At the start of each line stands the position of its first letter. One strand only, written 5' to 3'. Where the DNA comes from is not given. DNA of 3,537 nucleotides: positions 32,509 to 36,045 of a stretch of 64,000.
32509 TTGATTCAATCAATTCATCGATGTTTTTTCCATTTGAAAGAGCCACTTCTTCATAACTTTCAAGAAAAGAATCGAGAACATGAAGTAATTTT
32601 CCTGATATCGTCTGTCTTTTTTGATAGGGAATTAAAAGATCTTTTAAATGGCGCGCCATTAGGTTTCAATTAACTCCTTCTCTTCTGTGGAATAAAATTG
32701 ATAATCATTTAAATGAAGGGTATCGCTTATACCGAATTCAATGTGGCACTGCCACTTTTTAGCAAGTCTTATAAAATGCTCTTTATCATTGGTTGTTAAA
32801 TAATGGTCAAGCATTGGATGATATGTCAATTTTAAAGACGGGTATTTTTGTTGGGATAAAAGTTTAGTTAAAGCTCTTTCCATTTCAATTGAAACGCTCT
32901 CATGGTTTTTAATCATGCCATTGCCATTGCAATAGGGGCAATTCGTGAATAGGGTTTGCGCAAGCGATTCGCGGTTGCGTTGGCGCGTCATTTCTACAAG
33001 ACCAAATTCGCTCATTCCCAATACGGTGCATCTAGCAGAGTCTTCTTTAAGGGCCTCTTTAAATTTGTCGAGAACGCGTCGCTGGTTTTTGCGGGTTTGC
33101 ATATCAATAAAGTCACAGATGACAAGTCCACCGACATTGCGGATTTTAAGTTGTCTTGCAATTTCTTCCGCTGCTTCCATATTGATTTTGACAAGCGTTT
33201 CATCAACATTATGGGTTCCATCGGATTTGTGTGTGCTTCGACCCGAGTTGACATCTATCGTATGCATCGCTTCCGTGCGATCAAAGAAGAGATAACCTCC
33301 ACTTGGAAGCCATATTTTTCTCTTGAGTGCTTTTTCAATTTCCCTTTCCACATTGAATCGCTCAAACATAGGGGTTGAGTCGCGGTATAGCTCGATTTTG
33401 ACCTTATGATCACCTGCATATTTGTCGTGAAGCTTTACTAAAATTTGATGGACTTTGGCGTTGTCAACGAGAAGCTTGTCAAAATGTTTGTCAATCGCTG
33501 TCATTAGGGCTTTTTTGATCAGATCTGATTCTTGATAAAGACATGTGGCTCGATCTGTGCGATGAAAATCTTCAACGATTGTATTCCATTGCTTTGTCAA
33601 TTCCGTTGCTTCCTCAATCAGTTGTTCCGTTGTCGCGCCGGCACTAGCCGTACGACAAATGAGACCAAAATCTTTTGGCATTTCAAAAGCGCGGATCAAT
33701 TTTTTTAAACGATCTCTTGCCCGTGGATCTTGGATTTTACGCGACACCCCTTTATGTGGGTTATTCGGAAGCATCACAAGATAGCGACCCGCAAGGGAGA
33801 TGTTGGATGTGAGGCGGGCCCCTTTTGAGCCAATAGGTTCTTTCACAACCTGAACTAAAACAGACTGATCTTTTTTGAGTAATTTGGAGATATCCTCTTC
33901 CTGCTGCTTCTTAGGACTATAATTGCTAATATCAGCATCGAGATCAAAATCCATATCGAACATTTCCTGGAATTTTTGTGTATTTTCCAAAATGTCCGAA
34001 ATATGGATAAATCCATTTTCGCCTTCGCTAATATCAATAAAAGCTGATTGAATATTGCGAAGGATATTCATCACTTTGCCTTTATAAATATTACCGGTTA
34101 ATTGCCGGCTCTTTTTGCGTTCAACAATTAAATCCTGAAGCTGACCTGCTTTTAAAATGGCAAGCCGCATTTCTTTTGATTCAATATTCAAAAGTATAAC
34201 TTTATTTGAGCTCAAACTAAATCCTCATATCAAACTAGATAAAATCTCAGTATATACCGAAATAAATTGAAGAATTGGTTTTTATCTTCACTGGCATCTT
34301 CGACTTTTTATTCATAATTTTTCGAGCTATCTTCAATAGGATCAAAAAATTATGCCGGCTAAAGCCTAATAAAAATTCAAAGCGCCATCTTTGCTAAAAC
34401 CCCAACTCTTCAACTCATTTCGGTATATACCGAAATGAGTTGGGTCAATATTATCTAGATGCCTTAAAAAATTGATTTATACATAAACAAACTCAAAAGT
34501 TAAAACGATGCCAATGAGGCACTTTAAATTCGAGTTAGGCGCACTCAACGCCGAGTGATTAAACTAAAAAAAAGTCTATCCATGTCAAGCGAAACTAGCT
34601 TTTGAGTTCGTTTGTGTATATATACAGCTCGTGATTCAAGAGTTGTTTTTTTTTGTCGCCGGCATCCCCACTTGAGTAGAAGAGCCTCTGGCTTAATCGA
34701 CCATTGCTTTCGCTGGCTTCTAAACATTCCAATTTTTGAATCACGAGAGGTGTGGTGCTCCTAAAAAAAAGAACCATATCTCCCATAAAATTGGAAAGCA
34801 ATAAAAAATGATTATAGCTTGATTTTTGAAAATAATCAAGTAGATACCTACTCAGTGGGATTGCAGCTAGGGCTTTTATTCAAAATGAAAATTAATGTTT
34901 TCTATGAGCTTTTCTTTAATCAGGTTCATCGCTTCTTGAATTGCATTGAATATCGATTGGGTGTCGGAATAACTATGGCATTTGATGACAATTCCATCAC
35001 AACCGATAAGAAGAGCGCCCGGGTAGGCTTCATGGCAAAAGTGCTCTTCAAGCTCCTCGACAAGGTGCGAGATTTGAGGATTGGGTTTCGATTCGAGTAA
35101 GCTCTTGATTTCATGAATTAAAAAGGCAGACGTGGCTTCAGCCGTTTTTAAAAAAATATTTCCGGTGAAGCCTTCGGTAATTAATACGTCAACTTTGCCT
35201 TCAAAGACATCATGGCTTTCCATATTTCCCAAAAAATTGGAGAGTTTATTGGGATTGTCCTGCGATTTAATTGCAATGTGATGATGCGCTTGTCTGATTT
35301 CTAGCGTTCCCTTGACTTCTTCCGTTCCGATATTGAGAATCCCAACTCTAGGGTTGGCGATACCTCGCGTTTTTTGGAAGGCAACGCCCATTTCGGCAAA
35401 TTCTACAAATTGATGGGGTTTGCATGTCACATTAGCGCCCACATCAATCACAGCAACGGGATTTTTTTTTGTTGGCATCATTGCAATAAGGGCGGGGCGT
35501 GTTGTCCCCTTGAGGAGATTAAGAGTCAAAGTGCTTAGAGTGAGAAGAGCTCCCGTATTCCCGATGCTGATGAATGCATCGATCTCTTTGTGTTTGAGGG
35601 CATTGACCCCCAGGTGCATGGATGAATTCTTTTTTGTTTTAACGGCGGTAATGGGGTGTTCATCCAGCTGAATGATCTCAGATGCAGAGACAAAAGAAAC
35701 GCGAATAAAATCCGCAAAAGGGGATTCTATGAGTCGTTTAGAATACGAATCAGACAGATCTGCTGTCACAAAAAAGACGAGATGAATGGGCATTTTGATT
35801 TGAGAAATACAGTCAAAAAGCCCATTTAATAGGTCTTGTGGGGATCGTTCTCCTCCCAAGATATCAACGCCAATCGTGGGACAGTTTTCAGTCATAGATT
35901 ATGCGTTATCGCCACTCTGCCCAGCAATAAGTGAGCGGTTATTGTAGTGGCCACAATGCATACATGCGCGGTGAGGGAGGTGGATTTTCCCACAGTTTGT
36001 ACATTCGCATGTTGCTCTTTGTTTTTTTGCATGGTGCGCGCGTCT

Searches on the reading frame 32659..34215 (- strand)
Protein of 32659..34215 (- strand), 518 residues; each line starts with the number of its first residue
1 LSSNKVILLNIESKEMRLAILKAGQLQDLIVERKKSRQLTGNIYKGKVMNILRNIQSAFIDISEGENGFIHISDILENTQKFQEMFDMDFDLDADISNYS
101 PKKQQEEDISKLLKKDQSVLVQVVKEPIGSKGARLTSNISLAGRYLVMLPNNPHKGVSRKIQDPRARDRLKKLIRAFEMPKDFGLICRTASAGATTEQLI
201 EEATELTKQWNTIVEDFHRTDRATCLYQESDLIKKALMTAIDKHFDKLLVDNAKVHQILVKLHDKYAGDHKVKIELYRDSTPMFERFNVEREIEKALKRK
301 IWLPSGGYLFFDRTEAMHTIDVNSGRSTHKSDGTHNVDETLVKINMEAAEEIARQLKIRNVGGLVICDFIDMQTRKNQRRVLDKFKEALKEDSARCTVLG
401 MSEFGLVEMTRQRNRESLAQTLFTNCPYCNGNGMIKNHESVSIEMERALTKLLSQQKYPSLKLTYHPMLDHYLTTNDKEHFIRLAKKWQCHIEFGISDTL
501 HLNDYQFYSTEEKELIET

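Call 10: find_encoding_contigs(protein=window:32659-34215:-, flank=3000, max_places=6)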
Protein window:32659-34215:- (518 aa): no gene with exactly this product is on record in the collection.

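Call 24: search_protein_families(library=pfam, proteins=[window:32659-34215:-], max_evalue=0.01)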
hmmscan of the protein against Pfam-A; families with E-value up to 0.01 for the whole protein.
window:32659-34215:- (518 aa): 3 families
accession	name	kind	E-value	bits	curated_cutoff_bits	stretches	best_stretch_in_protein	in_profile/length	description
PF10150.14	RNase_E_G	-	6.6e-96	321.3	25.5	1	140-413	1-269/270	Ribonuclease E/G family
PF20833.2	RNase_E_G_Thio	-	1.4e-09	38.4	26.8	1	426-507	2-83/86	RNase E/G, Thioredoxin-like domain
PF00575.29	S1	-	0.00034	21.4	22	1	40-125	4-61/74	S1 RNA binding domain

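Call 35: find_homologous_proteins(query=window:32659-34215:-, max_evalue=1e-40)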
Query window:32659-34215:- (518 aa): 8000 proteins with E <= 1e-40 among 8000 candidates; the best 120 are listed.
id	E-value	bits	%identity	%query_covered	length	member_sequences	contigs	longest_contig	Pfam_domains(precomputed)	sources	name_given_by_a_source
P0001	0.0e+0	1130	100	97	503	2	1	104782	PF10150.15,PF20833.3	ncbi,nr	ncbi:MAG: Rne/Rng family ribonuclease [Simkaniaceae bacterium]|nr:Rne/Rng family ribonuclease [Simka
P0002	8.9e-275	930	79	100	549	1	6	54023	PF10150.15,PF00575.30,PF20833.3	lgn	-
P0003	2.3e-264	896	75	100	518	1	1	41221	PF10150.15,PF20833.3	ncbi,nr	ncbi:MAG: Rne/Rng family ribonuclease [Rhabdochlamydiaceae bacterium]|nr:Rne/Rng family ribonuclease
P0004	3.0e-261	885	77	100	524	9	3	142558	PF10150.15,PF20833.3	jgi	jgi:ribonuclease G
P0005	6.8e-260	881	75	100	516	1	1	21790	PF10150.15,PF00575.30,PF20833.3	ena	-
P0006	1.1e-257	873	75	100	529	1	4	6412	PF10150.15,PF20833.3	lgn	-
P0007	1.7e-247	840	73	99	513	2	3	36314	PF10150.15,PF20833.3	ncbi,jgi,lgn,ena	jgi:ribonuclease G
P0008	5.8e-245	832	73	98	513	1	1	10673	PF10150.15,PF20833.3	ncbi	-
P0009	6.3e-245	831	72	99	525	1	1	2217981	PF10150.15,PF20833.3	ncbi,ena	-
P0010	2.0e-244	830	73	98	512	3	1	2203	PF10150.15,PF20833.3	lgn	-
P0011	1.1e-243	827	72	97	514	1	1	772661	PF10150.15,PF20833.3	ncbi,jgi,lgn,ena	jgi:ribonuclease G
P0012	1.9e-243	827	71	99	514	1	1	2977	PF10150.15,PF20833.3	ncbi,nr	ncbi:MAG: ribonuclease E/G [Verrucomicrobia bacterium]|nr:ribonuclease E/G [Verrucomicrobiota bacter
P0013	4.8e-243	825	72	98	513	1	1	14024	PF10150.15,PF20833.3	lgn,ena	-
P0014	4.9e-243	825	72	99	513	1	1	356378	PF10150.15,PF20833.3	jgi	jgi:ribonuclease G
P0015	5.1e-243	825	73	97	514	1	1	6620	PF10150.15,PF20833.3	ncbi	ncbi:MAG: Rne/Rng family ribonuclease [Anaerolineae bacterium]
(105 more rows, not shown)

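Call 36: find_encoding_contigs(protein=P0001, flank=10000, max_places=3)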
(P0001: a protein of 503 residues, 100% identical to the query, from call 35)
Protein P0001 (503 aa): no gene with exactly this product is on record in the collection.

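Call 37: find_encoding_contigs(protein=P0002, flank=10000, max_places=3)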
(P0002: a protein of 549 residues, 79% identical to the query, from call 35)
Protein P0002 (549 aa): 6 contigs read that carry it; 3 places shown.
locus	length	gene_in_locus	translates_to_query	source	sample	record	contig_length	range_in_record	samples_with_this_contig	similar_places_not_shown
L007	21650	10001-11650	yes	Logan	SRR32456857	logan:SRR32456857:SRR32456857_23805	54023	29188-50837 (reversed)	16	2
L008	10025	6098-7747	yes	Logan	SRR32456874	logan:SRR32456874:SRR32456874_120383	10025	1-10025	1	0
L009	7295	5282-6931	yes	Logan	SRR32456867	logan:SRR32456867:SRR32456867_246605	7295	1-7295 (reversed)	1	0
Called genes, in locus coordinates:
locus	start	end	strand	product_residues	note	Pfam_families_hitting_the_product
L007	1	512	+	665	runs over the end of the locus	PF00580:UvrD-helicase, PF13245:AAA_19, PF13604:AAA_30 (faint), PF01443:Viral_helicase1 (faint), PF13361:UvrD_C, PF13538:UvrD_C_2 (weak)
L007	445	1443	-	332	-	PF13098:Thioredoxin_2, PF13899:Thioredoxin_7 (weak)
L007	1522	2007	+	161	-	PF03942:DTW, PF04034:Ribo_biogen_C (weak)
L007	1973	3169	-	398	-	PF01490:Aa_trans, PF03222:Trp_Tyr_perm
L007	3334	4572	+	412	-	PF01743:PolyA_pol, PF12627:PolyA_pol_RNAbd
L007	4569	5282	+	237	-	-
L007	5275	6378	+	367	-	PF02684:LpxB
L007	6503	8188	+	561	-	-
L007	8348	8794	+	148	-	PF02620:YceD (weak)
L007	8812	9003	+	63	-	PF01783:Ribosomal_L32p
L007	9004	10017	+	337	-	PF02504:FA_synthesis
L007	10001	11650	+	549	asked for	PF00575:S1 (weak), PF10150:RNase_E_G, PF20833:RNase_E_G_Thio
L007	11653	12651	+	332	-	PF01553:Acyltransferase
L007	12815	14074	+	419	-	PF12832:MFS_1_like (weak), PF07690:MFS_1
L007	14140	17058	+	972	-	PF00675:Peptidase_M16, PF05193:Peptidase_M16_C, PF16187:Peptidase_M16_M, PF05193:Peptidase_M16_C, PF22456:PqqF-like_C_4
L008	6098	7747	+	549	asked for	PF00575:S1 (weak), PF10150:RNase_E_G, PF20833:RNase_E_G_Thio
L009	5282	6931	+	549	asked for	PF00575:S1 (weak), PF10150:RNase_E_G, PF20833:RNase_E_G_Thio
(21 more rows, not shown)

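Call 38: find_encoding_contigs(protein=P0004, flank=10000, max_places=3)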
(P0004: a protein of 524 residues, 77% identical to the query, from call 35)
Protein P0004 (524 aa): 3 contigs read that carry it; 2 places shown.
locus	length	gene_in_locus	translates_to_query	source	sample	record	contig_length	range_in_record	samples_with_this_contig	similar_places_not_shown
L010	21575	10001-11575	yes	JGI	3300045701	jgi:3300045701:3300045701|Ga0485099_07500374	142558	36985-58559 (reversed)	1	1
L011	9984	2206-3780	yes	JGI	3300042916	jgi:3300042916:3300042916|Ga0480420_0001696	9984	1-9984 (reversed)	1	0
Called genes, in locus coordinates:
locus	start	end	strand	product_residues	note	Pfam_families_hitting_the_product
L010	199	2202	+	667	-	PF00580:UvrD-helicase, PF13245:AAA_19, PF13604:AAA_30 (faint), PF01443:Viral_helicase1 (faint), PF13361:UvrD_C, PF13538:UvrD_C_2 (weak)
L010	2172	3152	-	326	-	PF13098:Thioredoxin_2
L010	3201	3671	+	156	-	-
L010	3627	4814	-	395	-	PF01490:Aa_trans, PF03222:Trp_Tyr_perm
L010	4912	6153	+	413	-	PF01743:PolyA_pol, PF12627:PolyA_pol_RNAbd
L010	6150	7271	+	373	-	PF02684:LpxB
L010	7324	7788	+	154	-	PF02620:YceD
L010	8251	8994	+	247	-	PF02504:FA_synthesis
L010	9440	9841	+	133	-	-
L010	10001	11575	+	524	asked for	PF10150:RNase_E_G, PF20833:RNase_E_G_Thio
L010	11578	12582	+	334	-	PF01553:Acyltransferase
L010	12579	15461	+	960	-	PF00675:Peptidase_M16, PF05193:Peptidase_M16_C, PF16187:Peptidase_M16_M, PF05193:Peptidase_M16_C, PF22456:PqqF-like_C_4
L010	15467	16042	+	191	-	PF00023:Ank (faint), PF13606:Ank_3 (faint), PF12796:Ank_2, PF13637:Ank_4 (faint), PF12796:Ank_2 (weak)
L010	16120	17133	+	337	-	-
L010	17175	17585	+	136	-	-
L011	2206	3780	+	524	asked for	PF10150:RNase_E_G, PF20833:RNase_E_G_Thio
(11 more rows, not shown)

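Call 75: find_encoding_contigs(protein=P0003, flank=10000, max_places=2)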
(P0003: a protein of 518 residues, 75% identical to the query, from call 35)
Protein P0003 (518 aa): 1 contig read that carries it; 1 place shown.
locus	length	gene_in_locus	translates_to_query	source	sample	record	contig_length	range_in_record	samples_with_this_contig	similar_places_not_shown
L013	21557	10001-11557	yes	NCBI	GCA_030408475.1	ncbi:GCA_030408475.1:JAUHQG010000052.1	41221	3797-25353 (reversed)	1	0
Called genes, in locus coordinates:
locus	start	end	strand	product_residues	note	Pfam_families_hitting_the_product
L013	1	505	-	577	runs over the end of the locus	-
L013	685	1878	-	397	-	PF01490:Aa_trans, PF03222:Trp_Tyr_perm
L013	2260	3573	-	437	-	-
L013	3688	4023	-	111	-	-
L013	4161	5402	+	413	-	PF01743:PolyA_pol, PF12627:PolyA_pol_RNAbd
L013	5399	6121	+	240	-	-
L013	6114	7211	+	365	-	PF02684:LpxB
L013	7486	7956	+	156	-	PF02620:YceD (faint)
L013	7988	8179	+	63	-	PF01783:Ribosomal_L32p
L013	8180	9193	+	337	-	PF02504:FA_synthesis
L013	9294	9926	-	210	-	-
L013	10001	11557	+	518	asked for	PF10150:RNase_E_G, PF20833:RNase_E_G_Thio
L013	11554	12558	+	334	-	PF01553:Acyltransferase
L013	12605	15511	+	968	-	PF00675:Peptidase_M16, PF05193:Peptidase_M16_C, PF16187:Peptidase_M16_M, PF05193:Peptidase_M16_C, PF22456:PqqF-like_C_4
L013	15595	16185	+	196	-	PF01066:CDP-OH_P_transf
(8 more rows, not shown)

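Call 76: find_encoding_contigs(protein=P0005, flank=10000, max_places=2)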
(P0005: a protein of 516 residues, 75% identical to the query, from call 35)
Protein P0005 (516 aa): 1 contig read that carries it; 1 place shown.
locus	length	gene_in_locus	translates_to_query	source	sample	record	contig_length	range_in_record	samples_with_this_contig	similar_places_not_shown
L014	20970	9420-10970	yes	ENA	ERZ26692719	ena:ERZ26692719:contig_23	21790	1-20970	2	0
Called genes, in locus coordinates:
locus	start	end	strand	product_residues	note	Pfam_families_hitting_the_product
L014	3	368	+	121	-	?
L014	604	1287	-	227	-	PF05830:NodZ (weak)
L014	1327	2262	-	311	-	PF13098:Thioredoxin_2, PF13899:Thioredoxin_7 (weak)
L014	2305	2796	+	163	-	-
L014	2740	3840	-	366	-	PF00324:AA_permease (weak), PF01490:Aa_trans, PF03222:Trp_Tyr_perm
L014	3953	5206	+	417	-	PF01743:PolyA_pol, PF12627:PolyA_pol_RNAbd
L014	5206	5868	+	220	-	-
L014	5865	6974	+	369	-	PF02684:LpxB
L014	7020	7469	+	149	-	PF02620:YceD (weak)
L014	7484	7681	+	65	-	PF01783:Ribosomal_L32p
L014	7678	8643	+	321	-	PF02504:FA_synthesis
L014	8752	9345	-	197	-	-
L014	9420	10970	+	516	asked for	PF00575:S1 (weak), PF10150:RNase_E_G, PF20833:RNase_E_G_Thio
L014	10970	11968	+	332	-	PF01553:Acyltransferase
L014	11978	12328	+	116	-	-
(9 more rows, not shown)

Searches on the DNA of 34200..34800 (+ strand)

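Call 50: search_dna_similar(query=window:34253-34427:+, collection=plasmids, mode=distant, max_evalue=0.01, max_rows=20)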
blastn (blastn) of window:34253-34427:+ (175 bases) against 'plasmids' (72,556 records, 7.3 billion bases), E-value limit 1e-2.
No match.

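Call 81: search_rna_families(source=window, start=34200, end=34800, threshold=evalue, max_evalue=1)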
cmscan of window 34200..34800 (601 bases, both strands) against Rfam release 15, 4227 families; matches with E-value up to 1: 2.
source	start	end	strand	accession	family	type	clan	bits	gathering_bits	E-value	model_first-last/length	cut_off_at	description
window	34246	34434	-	RF04128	MIR8562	Gene; miRNA;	-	29.9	211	0.0016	1-242/242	no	MIR8562 microRNA precursor family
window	34246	34434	+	RF04128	MIR8562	Gene; miRNA;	-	22.3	211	0.08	1-242/242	no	MIR8562 microRNA precursor family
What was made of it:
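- On Curated RNA family (Rfam 15): The best weak hit is a plant miRNA hairpin at 29.9 bits against a threshold of 211 (call 81).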

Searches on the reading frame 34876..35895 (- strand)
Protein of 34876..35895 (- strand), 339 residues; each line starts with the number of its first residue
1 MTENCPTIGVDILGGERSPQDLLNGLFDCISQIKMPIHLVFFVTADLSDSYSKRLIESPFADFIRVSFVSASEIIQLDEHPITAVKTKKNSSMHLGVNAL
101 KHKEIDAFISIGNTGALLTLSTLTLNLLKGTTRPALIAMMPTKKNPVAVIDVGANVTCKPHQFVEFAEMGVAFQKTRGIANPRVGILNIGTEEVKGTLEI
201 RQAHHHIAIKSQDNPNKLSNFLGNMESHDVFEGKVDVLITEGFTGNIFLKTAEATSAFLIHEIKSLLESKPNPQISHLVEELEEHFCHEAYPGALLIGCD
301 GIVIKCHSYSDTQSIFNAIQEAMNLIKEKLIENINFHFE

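Call 16: find_encoding_contigs(protein=window:34876-35895:-, flank=10000, max_places=6)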
Protein window:34876-35895:- (339 aa): 1 contig read that carries it; 1 place shown.
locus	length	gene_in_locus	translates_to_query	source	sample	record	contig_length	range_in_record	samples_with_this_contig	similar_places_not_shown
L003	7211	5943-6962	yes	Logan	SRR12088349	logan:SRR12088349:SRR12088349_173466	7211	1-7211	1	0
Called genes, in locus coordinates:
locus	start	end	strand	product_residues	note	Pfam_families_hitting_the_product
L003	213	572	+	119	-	PF04034:Ribo_biogen_C (weak)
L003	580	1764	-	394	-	PF01490:Aa_trans, PF03222:Trp_Tyr_perm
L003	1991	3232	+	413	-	PF01743:PolyA_pol, PF12627:PolyA_pol_RNAbd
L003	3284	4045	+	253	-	-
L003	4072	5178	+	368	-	PF02684:LpxB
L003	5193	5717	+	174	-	PF02620:YceD (weak)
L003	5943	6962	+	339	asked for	PF02504:FA_synthesis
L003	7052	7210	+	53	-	?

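Call 24: search_protein_families(library=pfam, proteins=[window:34876-35895:-], max_evalue=0.01)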
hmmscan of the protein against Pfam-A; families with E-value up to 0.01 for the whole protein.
window:34876-35895:- (339 aa): 1 family
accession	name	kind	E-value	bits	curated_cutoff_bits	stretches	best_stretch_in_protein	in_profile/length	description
PF02504.20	FA_synthesis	-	6.7e-78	262.4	29.1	1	7-331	2-322/324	Fatty acid synthesis protein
